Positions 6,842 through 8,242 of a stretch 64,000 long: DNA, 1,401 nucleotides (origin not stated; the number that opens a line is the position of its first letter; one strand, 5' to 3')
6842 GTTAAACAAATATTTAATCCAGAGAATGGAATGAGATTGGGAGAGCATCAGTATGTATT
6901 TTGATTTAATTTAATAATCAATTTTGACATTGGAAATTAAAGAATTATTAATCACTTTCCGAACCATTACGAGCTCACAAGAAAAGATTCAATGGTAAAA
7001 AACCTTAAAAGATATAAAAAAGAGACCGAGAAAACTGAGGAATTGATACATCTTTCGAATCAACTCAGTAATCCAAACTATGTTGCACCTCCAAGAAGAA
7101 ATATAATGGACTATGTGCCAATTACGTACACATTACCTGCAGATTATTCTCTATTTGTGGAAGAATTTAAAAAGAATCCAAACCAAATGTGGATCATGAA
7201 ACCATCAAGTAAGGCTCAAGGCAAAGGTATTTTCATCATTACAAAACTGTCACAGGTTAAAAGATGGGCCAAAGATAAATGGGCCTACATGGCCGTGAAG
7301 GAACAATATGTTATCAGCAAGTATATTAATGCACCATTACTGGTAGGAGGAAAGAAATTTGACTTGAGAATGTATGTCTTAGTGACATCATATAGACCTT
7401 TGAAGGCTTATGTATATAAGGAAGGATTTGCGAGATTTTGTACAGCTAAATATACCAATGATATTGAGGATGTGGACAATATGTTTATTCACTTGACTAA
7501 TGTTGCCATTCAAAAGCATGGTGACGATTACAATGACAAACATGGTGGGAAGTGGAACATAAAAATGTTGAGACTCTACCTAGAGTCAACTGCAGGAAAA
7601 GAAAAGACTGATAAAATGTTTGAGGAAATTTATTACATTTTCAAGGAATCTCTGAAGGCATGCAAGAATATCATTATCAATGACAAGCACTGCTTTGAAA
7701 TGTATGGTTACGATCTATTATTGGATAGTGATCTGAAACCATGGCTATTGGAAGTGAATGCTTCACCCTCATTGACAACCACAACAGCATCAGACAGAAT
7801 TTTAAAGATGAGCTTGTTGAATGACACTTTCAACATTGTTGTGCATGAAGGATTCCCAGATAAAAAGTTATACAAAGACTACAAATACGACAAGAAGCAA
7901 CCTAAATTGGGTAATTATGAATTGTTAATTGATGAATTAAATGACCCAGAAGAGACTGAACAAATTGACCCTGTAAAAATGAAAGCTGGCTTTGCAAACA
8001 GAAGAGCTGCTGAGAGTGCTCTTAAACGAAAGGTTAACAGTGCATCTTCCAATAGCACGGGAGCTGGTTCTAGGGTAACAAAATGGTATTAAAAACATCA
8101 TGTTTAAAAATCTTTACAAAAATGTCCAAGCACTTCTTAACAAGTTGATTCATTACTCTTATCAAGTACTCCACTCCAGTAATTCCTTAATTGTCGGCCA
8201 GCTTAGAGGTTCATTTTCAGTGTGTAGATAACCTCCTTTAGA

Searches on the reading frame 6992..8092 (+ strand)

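Call 5: search_protein_families(library=pfam, proteins=[window:6992-8092:+], max_evalue=0.1)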
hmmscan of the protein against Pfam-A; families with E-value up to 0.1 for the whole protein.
window:6992-8092:+ (366 aa): 4 families
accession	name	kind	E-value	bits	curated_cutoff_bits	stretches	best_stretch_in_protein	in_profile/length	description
PF03133.20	TTL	-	3.7e-83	279.6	20.1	1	2-285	27-285/292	Tubulin-tyrosine ligase family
PF14398.11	ATPgrasp_YheCD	-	3.7e-08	33.4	26.8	1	196-266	169-234/255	YheC/D like ATP-grasp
PF14397.11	ATPgrasp_ST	-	8.2e-05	22.4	31.4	1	233-264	230-261/278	Sugar-transfer associated ATP-grasp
PF05501.16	DUF755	-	0.089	13.5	29.1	0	8-28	44-64/122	Domain of unknown function (DUF755)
